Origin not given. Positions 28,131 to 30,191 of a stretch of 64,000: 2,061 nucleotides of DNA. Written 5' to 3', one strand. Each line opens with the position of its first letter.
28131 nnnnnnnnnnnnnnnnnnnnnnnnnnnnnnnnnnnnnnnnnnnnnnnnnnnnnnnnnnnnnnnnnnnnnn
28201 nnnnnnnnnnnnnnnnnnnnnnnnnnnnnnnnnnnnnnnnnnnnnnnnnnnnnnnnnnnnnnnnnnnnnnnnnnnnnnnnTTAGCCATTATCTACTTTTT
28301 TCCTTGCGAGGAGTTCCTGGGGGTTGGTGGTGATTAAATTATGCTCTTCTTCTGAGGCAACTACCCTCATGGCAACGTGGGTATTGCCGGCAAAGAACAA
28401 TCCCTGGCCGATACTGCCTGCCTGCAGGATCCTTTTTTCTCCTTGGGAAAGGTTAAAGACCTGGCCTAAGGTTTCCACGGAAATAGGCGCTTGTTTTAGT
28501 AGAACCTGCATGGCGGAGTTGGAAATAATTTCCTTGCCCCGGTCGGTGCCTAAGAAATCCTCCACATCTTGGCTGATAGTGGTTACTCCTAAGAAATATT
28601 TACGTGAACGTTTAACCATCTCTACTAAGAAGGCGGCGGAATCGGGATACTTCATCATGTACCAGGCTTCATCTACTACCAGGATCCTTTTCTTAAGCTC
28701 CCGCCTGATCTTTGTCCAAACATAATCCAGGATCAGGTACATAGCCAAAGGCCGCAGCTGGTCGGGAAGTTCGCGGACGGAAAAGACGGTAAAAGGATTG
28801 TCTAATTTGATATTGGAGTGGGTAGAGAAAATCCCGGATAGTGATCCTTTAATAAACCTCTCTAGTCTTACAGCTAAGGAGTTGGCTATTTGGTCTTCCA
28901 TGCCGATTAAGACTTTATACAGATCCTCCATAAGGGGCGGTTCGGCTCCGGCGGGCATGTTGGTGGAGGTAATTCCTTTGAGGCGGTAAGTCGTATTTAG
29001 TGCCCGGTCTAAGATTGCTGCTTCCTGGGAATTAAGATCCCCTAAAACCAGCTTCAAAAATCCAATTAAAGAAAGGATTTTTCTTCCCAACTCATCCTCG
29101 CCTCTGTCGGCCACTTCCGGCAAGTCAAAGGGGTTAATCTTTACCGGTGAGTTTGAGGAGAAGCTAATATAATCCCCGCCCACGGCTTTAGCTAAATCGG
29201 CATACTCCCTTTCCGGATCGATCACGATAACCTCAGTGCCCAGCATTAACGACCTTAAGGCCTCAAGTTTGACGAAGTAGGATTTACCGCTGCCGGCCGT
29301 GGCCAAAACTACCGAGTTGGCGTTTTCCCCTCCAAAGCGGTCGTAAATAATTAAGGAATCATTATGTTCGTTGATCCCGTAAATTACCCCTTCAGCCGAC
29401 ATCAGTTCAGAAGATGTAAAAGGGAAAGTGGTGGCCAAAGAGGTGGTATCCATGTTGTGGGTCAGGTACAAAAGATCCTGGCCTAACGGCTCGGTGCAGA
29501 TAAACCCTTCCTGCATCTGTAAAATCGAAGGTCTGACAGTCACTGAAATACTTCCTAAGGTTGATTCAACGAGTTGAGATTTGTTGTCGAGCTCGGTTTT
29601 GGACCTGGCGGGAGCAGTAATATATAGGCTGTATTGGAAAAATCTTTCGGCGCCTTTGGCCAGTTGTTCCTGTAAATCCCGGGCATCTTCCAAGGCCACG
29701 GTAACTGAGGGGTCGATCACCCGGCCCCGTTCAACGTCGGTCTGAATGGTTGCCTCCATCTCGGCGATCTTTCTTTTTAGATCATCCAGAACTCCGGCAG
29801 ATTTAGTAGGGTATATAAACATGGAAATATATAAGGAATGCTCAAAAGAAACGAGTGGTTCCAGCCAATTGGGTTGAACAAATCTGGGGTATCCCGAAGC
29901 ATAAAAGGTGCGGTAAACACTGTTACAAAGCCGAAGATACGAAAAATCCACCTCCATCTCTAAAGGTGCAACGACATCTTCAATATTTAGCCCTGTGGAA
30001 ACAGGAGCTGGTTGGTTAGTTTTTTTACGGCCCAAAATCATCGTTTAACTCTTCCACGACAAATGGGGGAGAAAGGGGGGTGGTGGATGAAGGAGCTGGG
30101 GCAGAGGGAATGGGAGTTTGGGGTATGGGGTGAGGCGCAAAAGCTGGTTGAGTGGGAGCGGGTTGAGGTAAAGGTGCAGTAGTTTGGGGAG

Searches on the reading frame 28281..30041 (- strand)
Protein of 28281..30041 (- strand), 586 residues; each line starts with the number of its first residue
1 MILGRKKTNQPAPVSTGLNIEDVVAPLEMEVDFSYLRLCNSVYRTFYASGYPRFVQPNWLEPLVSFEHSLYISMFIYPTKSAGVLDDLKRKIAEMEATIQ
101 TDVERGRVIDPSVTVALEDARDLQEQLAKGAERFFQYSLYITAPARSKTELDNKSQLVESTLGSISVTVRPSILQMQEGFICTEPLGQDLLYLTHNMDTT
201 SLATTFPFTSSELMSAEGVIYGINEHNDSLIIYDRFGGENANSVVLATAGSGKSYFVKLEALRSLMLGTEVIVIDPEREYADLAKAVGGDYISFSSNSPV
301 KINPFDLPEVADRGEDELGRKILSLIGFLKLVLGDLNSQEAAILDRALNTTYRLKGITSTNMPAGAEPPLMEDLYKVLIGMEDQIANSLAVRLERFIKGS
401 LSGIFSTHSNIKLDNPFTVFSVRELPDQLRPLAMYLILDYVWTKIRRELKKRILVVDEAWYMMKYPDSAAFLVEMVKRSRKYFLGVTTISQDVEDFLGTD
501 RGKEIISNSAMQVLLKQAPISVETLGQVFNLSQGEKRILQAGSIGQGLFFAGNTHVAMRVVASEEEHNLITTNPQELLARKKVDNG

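Call 14: search_protein_families(library=ncbifam, proteins=[window:28281-30041:-], max_evalue=0.00001)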
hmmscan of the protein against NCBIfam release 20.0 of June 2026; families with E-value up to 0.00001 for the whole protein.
window:28281-30041:- (586 aa): 9 families
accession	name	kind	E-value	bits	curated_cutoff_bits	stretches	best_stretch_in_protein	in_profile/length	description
NF045971.1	conju_CD1110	equivalog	1.4e-111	374.1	325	1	15-558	182-734/752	VirB4-like conjugal transfer ATPase, CD1110 family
NF045975.1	VirB4_plasma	equivalog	2.7e-73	247.1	590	1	18-570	293-893/894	Mbov_0397 family ICE element conjugal transfer ATPase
TIGR02746.1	TraC-F-type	equivalog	1.3e-44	152.3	567.05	1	89-577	274-776/800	type IV secretion system protein TraC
TIGR00929.1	VirB4_CagE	subfamily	1.1e-29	103.3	643.1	1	49-540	248-725/792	VirB4 family type IV secretion/conjugal transfer ATPase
TIGR03783.1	Bac_Flav_CT_G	subfamily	1.8e-14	52.6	261.55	1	240-518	438-734/829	TraG family conjugative transposon ATPase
NF010278.0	PRK13721.1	subfamily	9.1e-14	50.3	1177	1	111-518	339-762/874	type IV secretion system protein TraC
NF041017.1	DNA_import_CedB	equivalog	8.1e-12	44.5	700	1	125-498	162-520/590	DNA import protein CedB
NF010473.0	PRK13898.1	equivalog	1.6e-08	33.1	1050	1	243-542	450-734/801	type IV secretion system ATPase VirB4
NF053655.1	CedD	equivalog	8.8e-06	24.7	600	0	246-308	227-285/527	DNA-translocating ATPase CedD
